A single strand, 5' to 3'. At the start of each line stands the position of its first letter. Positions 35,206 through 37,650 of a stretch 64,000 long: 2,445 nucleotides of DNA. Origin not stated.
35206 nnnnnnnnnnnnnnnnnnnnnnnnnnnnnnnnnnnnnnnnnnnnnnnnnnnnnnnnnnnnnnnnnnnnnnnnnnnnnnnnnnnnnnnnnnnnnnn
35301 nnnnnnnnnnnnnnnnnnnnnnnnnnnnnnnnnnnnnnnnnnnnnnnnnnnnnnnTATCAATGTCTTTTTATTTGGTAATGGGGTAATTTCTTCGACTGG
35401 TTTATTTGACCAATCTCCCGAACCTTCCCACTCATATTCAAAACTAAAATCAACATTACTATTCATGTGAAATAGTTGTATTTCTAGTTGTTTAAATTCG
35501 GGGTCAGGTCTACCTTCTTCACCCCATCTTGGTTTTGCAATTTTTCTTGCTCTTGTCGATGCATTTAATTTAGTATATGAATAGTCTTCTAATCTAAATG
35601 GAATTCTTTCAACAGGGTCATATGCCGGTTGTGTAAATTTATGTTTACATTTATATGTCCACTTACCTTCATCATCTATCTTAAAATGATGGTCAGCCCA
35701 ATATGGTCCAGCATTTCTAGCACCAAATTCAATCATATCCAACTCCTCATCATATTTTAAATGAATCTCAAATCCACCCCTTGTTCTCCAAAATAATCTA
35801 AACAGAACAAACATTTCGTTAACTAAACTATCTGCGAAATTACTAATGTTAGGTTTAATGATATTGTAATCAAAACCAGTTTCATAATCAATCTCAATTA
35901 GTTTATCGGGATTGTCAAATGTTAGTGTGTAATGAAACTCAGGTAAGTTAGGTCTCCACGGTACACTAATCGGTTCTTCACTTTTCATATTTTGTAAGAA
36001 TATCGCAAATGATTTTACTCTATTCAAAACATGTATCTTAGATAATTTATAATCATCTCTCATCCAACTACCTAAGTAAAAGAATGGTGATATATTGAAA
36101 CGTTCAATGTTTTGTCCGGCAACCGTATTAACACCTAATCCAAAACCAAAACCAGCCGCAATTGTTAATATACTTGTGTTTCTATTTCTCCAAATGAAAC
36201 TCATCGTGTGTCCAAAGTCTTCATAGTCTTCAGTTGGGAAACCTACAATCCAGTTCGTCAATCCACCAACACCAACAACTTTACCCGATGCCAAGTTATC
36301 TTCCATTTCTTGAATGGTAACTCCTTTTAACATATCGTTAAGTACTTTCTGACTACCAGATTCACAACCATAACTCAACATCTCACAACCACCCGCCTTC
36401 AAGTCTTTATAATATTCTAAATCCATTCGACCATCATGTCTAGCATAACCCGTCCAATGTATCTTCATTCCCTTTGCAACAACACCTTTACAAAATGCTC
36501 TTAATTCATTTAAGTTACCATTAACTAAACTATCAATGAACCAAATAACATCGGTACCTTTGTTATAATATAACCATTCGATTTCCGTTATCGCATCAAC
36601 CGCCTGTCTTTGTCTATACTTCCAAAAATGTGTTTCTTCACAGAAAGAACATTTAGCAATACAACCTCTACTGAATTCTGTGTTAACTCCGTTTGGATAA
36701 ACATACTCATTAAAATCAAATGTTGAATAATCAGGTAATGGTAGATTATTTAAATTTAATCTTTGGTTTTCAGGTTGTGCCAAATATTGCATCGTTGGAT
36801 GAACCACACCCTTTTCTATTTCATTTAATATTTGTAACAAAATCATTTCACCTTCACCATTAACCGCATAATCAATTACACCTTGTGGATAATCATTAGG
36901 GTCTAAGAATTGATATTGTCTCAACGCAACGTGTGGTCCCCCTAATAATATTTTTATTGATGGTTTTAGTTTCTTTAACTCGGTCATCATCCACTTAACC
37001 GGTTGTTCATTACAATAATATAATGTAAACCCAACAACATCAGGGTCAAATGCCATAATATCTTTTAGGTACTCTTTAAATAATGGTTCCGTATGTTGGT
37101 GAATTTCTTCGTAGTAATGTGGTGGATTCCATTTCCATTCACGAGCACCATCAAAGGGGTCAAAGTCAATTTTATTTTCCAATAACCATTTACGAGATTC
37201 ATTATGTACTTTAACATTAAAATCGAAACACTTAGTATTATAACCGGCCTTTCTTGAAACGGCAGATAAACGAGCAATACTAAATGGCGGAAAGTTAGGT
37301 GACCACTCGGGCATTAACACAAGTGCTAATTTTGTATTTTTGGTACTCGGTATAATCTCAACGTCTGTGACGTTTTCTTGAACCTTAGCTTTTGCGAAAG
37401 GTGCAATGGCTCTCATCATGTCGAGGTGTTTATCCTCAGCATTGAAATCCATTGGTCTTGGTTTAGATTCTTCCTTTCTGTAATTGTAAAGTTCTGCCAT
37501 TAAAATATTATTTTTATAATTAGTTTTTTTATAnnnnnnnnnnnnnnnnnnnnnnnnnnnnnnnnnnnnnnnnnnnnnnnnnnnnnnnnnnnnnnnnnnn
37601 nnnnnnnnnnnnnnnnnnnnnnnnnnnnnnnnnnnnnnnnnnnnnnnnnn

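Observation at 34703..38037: Phage-borne B12-binding radical SAM enzyme with partner phosphoesterase, plus IscA and FeoA elsewhere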

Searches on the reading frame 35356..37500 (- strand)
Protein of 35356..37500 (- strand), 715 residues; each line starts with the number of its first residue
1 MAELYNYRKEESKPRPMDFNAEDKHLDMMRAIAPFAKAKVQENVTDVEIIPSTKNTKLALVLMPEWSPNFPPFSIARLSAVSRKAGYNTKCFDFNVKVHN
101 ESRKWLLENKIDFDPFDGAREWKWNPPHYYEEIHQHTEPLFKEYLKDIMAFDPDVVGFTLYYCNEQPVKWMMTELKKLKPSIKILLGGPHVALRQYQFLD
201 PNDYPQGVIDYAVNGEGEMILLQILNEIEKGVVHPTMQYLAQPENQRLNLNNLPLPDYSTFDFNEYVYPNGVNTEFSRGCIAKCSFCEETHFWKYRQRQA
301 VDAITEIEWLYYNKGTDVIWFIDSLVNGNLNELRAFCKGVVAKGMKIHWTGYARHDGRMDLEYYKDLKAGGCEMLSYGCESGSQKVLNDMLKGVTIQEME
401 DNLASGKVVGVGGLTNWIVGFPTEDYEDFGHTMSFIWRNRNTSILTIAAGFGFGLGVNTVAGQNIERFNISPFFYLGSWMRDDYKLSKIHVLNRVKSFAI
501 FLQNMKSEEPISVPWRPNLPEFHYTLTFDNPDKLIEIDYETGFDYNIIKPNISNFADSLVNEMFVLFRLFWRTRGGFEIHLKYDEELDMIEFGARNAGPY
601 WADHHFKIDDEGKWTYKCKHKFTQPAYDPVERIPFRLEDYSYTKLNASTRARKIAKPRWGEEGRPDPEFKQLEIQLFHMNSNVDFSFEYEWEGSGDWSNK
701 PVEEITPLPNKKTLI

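Call 3: search_protein_families(library=pfam, proteins=[window:35356-37500:-], max_evalue=0.01)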
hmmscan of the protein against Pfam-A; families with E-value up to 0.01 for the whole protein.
window:35356-37500:- (715 aa): 2 families
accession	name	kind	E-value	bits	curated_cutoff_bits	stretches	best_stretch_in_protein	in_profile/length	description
PF04055.27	Radical_SAM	-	5.7e-11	43.3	29.5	1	275-436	2-166/166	Radical SAM superfamily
PF02310.24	B12-binding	-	2e-08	34.5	32.1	1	142-221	41-117/121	B12 binding domain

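Call 4: search_protein_families(library=ncbifam, proteins=[window:35356-37500:-], max_evalue=0.01)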
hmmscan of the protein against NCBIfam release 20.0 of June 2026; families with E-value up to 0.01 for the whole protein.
window:35356-37500:- (715 aa): 21 families
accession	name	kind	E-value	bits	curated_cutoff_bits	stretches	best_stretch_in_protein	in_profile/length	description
TIGR04479.1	bcpD_PhpK_rSAM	subfamily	1.8e-27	95.9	600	1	142-439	99-409/504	PhpK family radical SAM P-methyltransferase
NF050148.1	rSAM_ApyD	equivalog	6.1e-27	94.3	750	1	136-438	58-365/645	RiPP biosynthesis radical SAM protein ApyD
TIGR02026.1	BchE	equivalog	6.3e-26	91.3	481.35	1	135-502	45-427/497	magnesium-protoporphyrin IX monomethyl ester anaerobic oxidative cyclase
TIGR04072.2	rSAM_ladder_B12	equivalog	3.7e-23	81.9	360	1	168-434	86-344/443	lipid biosynthesis B12-binding/radical SAM protein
TIGR03975.1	rSAM_ocin_1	subfamily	9.3e-22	77.2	281.85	1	133-436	109-427/606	RiPP maturation radical SAM C-methyltransferase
TIGR04385.1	B12_rSAM_cofa1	equivalog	2.1e-21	76.7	450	1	147-428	56-353/438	B12 lower ligand biosynthesis radical SAM protein BzaD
TIGR04013.1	B12_SAM_MJ_1487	hypoth_equivalog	4.3e-20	71.9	251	2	142-322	32-203/382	TIGR04013 family B12-binding domain/radical SAM domain-containing protein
TIGR03471.1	HpnJ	equivalog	1.7e-17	63.5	577.6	1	171-444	87-370/472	hopanoid biosynthesis associated radical SAM protein HpnJ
NF038361.1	rSAM_Sden_1168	equivalog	3.9e-15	55.4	575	1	141-437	132-449/560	Sden_1168 family B12-binding radical SAM P-methyltransferase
TIGR04014.1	B12_SAM_MJ_0865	equivalog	6.3e-14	51.6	360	1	375-436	272-333/434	methyl-coenzyme M reductase glutamine C-methyltransferase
TIGR04367.1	HpnR_B12_rSAM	equivalog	5.8e-10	38.3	650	1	142-416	50-330/490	hopanoid C-3 methylase HpnR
NF033712.0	B12_rSAM_KedN5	subfamily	8.9e-08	30.8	700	1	152-233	62-139/624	KedN5 family methylcobalamin-dependent radical SAM C-methyltransferase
TIGR01578.1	MiaB-like-B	hypoth_equivalog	1e-07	31.1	314.7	1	379-444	250-317/421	tRNA (N(6)-L-threonylcarbamoyladenosine(37)-C(2))-methylthiotransferase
TIGR04295.1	B12_rSAM_oligo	hypoth_equivalog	3.1e-07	29.4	400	1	263-348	192-277/422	TIGR04295 family B12-binding domain-containing radical SAM protein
TIGR00089.1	TIGR00089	subfamily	3.6e-07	29.3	251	1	379-442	256-321/429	MiaB/RimO family radical SAM methylthiotransferase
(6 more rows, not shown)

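Call 5: search_protein_families(library=phrogs, proteins=[window:35356-37500:-], max_evalue=0.001)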
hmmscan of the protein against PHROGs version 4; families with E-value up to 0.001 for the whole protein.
window:35356-37500:- (715 aa): 1 family
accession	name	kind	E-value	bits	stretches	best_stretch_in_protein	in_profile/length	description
phrog_21079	-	unknown function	2.7e-06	27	1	248-425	244-428/648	-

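Call 7: search_dna_similar(query=window:35356-37500:-, collection=phages, mode=protein, max_rows=40)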
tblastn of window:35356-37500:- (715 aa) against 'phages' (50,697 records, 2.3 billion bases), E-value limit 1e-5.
No match.

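Call 10: find_homologous_proteins(query=window:35356-37500:-, max_evalue=0.001)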
Query window:35356-37500:- (715 aa): 1494 proteins with E <= 0.001 among 8000 candidates; the best 120 are listed.
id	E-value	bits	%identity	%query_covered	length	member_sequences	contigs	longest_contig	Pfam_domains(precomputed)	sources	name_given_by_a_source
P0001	0.0e+0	1640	94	100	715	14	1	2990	PF04055.28,PF02310.25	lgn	-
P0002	0.0e+0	1157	68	98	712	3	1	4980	PF04055.28,PF02310.25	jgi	jgi:anaerobic magnesium-protoporphyrin IX monomethyl ester cyclase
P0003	0.0e+0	1146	68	98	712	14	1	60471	PF04055.28,PF02310.25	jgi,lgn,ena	-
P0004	0.0e+0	1113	65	98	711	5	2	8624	PF04055.28,PF02310.25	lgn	-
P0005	0.0e+0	1097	64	98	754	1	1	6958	PF04055.28,PF02310.25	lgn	-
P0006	0.0e+0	1096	64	98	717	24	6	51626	PF04055.28,PF02310.25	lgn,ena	-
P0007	0.0e+0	1091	65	98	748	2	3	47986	PF04055.28,PF02310.25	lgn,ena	-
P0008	0.0e+0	1076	62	99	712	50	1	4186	PF04055.28,PF02310.25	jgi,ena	jgi:hypothetical protein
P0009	0.0e+0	1075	64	98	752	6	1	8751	PF04055.28,PF02310.25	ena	-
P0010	0.0e+0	1072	62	98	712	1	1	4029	PF04055.28,PF02310.25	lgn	-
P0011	0.0e+0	1072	62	98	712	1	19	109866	PF04055.28,PF02310.25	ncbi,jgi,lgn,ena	jgi:hypothetical protein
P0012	0.0e+0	1071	62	98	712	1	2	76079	PF04055.28,PF02310.25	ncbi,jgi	jgi:hypothetical protein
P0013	8.2e-293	991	59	100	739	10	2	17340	PF04055.28,PF02310.25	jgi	-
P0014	6.4e-288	975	59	98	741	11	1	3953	PF04055.28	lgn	-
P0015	2.7e-286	970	57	99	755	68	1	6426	PF04055.28,PF02310.25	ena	-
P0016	6.4e-284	962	60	97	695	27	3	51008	PF04055.28,PF02310.25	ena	-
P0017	7.3e-284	962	60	97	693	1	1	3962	PF04055.28,PF02310.25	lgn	-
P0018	1.1e-282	958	57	100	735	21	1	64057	PF04055.28,PF02310.25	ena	-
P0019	8.8e-280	948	58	97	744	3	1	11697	PF04055.28,PF02310.25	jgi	jgi:hypothetical protein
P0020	1.0e-279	948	58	97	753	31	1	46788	PF04055.28,PF02310.25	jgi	jgi:anaerobic magnesium-protoporphyrin IX monomethyl ester cyclase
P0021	2.3e-279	947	59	97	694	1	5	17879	PF04055.28,PF02310.25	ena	-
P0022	1.0e-278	945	59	97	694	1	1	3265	PF04055.28,PF02310.25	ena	-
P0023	3.8e-278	943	56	99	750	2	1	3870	PF04055.28,PF02310.25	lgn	-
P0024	1.2e-277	941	58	97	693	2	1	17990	PF04055.28,PF02310.25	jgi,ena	jgi:hypothetical protein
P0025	1.9e-277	940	58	97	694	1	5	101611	PF04055.28,PF02310.25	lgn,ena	-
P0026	2.4e-277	940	58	97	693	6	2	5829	PF04055.28,PF02310.25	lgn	-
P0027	4.5e-277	939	58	97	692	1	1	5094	PF04055.28,PF02310.25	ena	-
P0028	8.1e-276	935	58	97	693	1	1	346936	PF04055.28,PF02310.25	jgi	jgi:anaerobic magnesium-protoporphyrin IX monomethyl ester cyclase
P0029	8.1e-276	935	59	95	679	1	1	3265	PF04055.28,PF02310.25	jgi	jgi:hypothetical protein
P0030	9.3e-276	935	57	98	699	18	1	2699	PF04055.28,PF02310.25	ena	-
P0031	3.4e-275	933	58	97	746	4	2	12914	PF04055.28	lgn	-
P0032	1.5e-274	931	57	99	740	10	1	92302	PF04055.28,PF02310.25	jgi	-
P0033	1.5e-274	931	57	100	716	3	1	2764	PF04055.28,PF02310.25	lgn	-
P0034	3.2e-274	930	58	97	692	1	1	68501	PF04055.28,PF02310.25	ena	-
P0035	3.3e-274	930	58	97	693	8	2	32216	PF04055.28,PF02310.25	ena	-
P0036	3.5e-274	930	58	97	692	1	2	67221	PF04055.28,PF02310.25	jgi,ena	jgi:anaerobic magnesium-protoporphyrin IX monomethyl ester cyclase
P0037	9.8e-274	928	58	97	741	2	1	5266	PF04055.28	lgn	-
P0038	6.7e-273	925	57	99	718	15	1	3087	PF04055.28,PF02310.25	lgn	-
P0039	1.2e-272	925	57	98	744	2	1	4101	PF04055.28,PF02310.25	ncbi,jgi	-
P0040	2.8e-272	923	57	97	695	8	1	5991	PF04055.28,PF02310.25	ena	-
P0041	4.9e-272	923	56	100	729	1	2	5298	PF04055.28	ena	-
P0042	5.1e-272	923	57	97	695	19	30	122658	PF04055.28,PF02310.25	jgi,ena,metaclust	jgi:hypothetical protein|metaclust:\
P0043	5.9e-272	922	57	99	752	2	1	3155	PF04055.28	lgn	-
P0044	2.7e-271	920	56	100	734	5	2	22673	PF04055.28,PF02310.25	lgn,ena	-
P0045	5.3e-271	919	56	98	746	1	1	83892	PF04055.28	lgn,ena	-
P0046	6.1e-271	919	55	100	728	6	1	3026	PF04055.28,PF02310.25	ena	-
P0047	7.3e-271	919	56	98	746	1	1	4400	PF04055.28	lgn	-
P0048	1.2e-270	918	56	98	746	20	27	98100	PF04055.28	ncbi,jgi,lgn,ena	-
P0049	2.2e-270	917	56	98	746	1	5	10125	PF04055.28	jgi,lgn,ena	-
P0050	3.3e-270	917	57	97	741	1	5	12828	PF04055.28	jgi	jgi:hypothetical protein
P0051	4.1e-270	916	56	98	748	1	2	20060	PF04055.28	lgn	-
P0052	5.4e-270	916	56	98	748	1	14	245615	PF04055.28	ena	-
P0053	6.1e-270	916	55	100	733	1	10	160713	PF04055.28,PF02310.25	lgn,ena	-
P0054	8.2e-270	915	57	97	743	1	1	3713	PF04055.28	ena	-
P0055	9.7e-270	915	56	99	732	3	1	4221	PF04055.28,PF02310.25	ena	-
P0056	4.2e-269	913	56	98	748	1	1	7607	PF04055.28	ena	-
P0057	4.8e-269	913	55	100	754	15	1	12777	PF04055.28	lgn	-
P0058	8.4e-269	912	56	98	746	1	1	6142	PF04055.28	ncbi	-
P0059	9.1e-269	912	56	98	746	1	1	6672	PF04055.28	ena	-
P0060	9.8e-269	912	56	98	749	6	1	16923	PF04055.28,PF02310.25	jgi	jgi:hypothetical protein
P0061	1.0e-268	912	56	97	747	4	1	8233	PF04055.28,PF02310.25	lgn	-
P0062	1.0e-268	912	56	98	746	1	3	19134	PF04055.28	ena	-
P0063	1.6e-268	911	56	98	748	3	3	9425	PF04055.28,PF02310.25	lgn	-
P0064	2.1e-268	911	56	98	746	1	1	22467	PF04055.28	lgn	-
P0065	7.5e-267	905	57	97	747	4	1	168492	PF04055.28,PF02310.25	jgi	jgi:hypothetical protein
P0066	2.5e-266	904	57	97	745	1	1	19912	PF04055.28,PF02310.25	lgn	-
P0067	2.6e-266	904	55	100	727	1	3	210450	PF04055.28,PF02310.25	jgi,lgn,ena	jgi:radical SAM superfamily enzyme YgiQ (UPF0313 family)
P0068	3.7e-266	903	56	100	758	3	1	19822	PF04055.28,PF02310.25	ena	-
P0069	1.3e-265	901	55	97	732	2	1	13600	PF04055.28,PF02310.25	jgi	jgi:radical SAM superfamily enzyme YgiQ (UPF0313 family)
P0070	2.0e-265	901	57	97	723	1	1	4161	PF04055.28,PF02310.25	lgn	-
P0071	3.7e-265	900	57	96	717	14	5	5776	PF04055.28,PF02310.25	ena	-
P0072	4.7e-264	896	56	97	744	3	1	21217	PF04055.28,PF02310.25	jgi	-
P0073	9.9e-260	882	55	97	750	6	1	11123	PF04055.28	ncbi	-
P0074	5.2e-257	873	54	97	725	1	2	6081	PF04055.28,PF02310.25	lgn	-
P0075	2.7e-256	871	54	100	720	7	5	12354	PF04055.28,PF02310.25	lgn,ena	-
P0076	8.5e-255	866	54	97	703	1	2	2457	PF04055.28,PF02310.25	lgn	-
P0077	5.1e-251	853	55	97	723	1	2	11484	PF04055.28,PF02310.25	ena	-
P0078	5.7e-251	853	55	97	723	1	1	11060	PF04055.28,PF02310.25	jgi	-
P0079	1.0e-250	852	54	98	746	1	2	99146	PF04055.28,PF02310.25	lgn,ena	-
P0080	7.9e-250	849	53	99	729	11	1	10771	PF04055.28,PF02310.25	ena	-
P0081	1.0e-249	849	54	98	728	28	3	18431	PF04055.28,PF02310.25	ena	-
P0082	1.2e-248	845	53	98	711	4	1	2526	PF04055.28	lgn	-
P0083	1.4e-246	838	53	98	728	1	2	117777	PF04055.28,PF02310.25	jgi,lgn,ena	jgi:radical SAM superfamily enzyme YgiQ (UPF0313 family)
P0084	2.7e-246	838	53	98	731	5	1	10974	PF04055.28,PF02310.25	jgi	-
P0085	3.3e-246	837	53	99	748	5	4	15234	PF04055.28,PF02310.25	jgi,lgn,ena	-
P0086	1.3e-245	835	54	98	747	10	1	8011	PF04055.28,PF02310.25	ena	-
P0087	1.4e-245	835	53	98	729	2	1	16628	PF04055.28,PF02310.25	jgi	jgi:anaerobic magnesium-protoporphyrin IX monomethyl ester cyclase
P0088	6.2e-244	830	53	96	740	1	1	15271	PF04055.28,PF02310.25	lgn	-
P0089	9.9e-244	829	52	98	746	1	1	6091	PF04055.28,PF02310.25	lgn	-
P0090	1.2e-243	829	53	99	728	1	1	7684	PF04055.28,PF02310.25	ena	-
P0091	1.8e-243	828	53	98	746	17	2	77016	PF04055.28,PF02310.25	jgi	jgi:anaerobic magnesium-protoporphyrin IX monomethyl ester cyclase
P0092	2.3e-243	828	53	97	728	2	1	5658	PF04055.28,PF02310.25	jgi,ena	-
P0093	2.7e-243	828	54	96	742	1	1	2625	PF04055.28,PF02310.25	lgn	-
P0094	2.9e-243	827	53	98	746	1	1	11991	PF04055.28,PF02310.25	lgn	-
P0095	3.2e-243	827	53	98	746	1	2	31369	PF04055.28,PF02310.25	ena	-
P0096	3.2e-243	827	53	98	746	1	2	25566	PF04055.28,PF02310.25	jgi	jgi:hypothetical protein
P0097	3.3e-243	827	52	99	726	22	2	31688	PF04055.28,PF02310.25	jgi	jgi:hypothetical protein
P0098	4.3e-243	827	53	97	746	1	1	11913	PF04055.28,PF02310.25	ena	-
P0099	4.3e-243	827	53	97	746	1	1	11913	PF04055.28,PF02310.25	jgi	jgi:hypothetical protein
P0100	5.6e-243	827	52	98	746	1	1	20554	PF04055.28,PF02310.25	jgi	jgi:hypothetical protein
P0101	6.0e-243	826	53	96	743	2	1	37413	PF04055.28,PF02310.25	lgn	-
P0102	6.2e-243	826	52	99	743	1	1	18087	PF04055.28,PF02310.25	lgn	-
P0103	1.2e-242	825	52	98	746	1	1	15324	PF04055.28,PF02310.25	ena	-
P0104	1.2e-242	825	52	99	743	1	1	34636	PF04055.28,PF02310.25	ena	-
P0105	1.3e-242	825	53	98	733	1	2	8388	PF04055.28,PF02310.25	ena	-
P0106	1.3e-242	825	53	99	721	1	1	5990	PF04055.28,PF02310.25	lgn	-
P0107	1.5e-242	825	52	99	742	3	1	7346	PF04055.28,PF02310.25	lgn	-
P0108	2.2e-242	825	52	97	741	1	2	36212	PF04055.28,PF02310.25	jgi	jgi:anaerobic magnesium-protoporphyrin IX monomethyl ester cyclase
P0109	2.4e-242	824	54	97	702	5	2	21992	PF04055.28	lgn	-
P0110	2.7e-242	824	51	98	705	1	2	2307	PF04055.28,PF02310.25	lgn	-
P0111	3.4e-242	824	52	99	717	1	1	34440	PF04055.28,PF02310.25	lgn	-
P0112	3.4e-242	824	53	97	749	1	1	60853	PF04055.28,PF02310.25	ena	-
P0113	3.4e-242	824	53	97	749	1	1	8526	PF04055.28,PF02310.25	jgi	jgi:hypothetical protein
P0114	4.8e-242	823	52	100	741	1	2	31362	PF04055.28,PF02310.25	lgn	-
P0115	5.5e-242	823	52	99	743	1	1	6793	PF04055.28,PF02310.25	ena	-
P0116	6.1e-242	823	52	96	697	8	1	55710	PF04055.28,PF02310.25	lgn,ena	-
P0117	7.6e-242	823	53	97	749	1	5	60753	PF04055.28,PF02310.25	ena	-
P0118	9.8e-242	822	53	96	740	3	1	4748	PF04055.28,PF02310.25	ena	-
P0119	1.4e-241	822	52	99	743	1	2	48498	PF04055.28,PF02310.25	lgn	-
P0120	1.5e-241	822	52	98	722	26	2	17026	PF04055.28,PF02310.25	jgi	-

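Call 12: find_encoding_contigs(protein=P0011, flank=6000, max_places=4)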
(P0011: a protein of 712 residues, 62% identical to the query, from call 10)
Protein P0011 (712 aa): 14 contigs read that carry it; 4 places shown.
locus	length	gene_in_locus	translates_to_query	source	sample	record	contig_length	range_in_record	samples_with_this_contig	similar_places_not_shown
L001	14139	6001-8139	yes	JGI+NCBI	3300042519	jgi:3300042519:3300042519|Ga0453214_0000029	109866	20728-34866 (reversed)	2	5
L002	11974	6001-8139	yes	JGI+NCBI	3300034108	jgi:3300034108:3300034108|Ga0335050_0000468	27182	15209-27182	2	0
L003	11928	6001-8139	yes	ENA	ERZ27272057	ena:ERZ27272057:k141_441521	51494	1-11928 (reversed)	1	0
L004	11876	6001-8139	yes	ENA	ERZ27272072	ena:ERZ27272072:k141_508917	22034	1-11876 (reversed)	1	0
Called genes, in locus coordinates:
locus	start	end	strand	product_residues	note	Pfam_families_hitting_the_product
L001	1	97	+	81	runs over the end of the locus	-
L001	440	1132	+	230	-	PF00149:Metallophos, PF12850:Metallophos_2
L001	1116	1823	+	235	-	PF00535:Glycos_transf_2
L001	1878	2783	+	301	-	PF00929:RNase_T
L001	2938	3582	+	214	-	-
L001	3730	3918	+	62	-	-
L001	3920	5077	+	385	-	-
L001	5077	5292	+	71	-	-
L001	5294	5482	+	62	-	-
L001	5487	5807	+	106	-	-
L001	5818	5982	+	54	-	-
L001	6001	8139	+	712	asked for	PF02310:B12-binding, PF04055:Radical_SAM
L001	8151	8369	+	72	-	-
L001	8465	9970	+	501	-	-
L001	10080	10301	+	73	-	-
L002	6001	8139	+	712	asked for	PF02310:B12-binding, PF04055:Radical_SAM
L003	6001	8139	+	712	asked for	PF02310:B12-binding, PF04055:Radical_SAM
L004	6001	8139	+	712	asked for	PF02310:B12-binding, PF04055:Radical_SAM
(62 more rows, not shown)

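Call 13: find_encoding_contigs(protein=P0028, flank=6000, max_places=2)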
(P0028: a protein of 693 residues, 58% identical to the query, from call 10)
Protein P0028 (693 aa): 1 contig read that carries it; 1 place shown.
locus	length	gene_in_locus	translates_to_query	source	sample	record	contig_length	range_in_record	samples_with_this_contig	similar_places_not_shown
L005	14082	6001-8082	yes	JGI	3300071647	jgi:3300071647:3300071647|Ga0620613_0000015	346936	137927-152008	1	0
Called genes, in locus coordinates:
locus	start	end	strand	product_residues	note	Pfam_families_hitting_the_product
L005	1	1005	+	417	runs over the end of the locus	PF04055:Radical_SAM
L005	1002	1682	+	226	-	-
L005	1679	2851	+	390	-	-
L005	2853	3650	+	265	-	-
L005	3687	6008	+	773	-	PF03721:UDPG_MGDP_dh_N, PF00984:UDPG_MGDP_dh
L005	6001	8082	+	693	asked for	PF02310:B12-binding (weak), PF04055:Radical_SAM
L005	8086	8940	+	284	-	-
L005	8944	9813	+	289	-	-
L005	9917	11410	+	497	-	PF02543:Carbam_trans_N, PF16861:Carbam_trans_C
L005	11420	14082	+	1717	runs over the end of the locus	-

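Call 14: find_related_loci(query=window:35356-37500:-, collection=viral_contigs, flank=10000)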
Query window:35356-37500:- (715 aa) in viral_contigs; peptide patterns used: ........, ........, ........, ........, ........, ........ (x = any residue, [..] = any of these).
186 stretches matched a pattern; 186 encode a relative of the query (tblastn E <= 1e-3); the best 80 are kept; 80 distinct loci.
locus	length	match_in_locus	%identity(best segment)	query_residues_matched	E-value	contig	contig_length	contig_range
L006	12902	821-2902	59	1-697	0e+0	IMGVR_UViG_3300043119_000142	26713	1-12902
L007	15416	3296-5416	56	2-699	0e+0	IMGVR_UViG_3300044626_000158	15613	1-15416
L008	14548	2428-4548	56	2-699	0e+0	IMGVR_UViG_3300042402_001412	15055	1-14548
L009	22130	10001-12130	57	2-711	0e+0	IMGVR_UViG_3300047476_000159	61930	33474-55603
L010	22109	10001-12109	56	3-699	0e+0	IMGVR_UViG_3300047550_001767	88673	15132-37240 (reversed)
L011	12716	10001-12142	57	3-713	0e+0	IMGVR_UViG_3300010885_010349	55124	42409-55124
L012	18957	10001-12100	57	5-707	0e+0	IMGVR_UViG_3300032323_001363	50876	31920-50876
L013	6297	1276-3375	57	5-707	0e+0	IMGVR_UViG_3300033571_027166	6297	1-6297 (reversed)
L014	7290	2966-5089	57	1-712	0e+0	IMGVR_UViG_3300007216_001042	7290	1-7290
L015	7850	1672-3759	57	7-707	0e+0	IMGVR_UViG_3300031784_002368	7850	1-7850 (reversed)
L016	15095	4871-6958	57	7-707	0e+0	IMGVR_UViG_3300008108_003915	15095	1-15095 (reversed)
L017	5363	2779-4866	57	7-707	0e+0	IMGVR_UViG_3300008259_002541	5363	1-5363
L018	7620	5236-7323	57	7-707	0e+0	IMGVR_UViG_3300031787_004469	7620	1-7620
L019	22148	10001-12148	57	1-713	0e+0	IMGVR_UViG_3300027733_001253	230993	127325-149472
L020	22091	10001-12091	68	1-699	0e+0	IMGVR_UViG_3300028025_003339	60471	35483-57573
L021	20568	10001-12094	53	9-706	0e+0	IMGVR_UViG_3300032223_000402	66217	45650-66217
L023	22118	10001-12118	52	9-715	0e+0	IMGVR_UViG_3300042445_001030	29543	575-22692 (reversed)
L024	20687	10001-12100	52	6-705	0e+0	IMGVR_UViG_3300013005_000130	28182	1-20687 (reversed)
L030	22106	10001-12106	52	11-707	0e+0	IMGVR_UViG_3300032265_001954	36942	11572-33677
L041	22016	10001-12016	51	23-699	0e+0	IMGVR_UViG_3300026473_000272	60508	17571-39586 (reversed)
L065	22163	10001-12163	51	10-714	0e+0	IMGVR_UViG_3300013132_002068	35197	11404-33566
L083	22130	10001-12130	50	11-714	0e+0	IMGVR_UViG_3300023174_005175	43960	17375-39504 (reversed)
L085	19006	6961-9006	49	21-706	0e+0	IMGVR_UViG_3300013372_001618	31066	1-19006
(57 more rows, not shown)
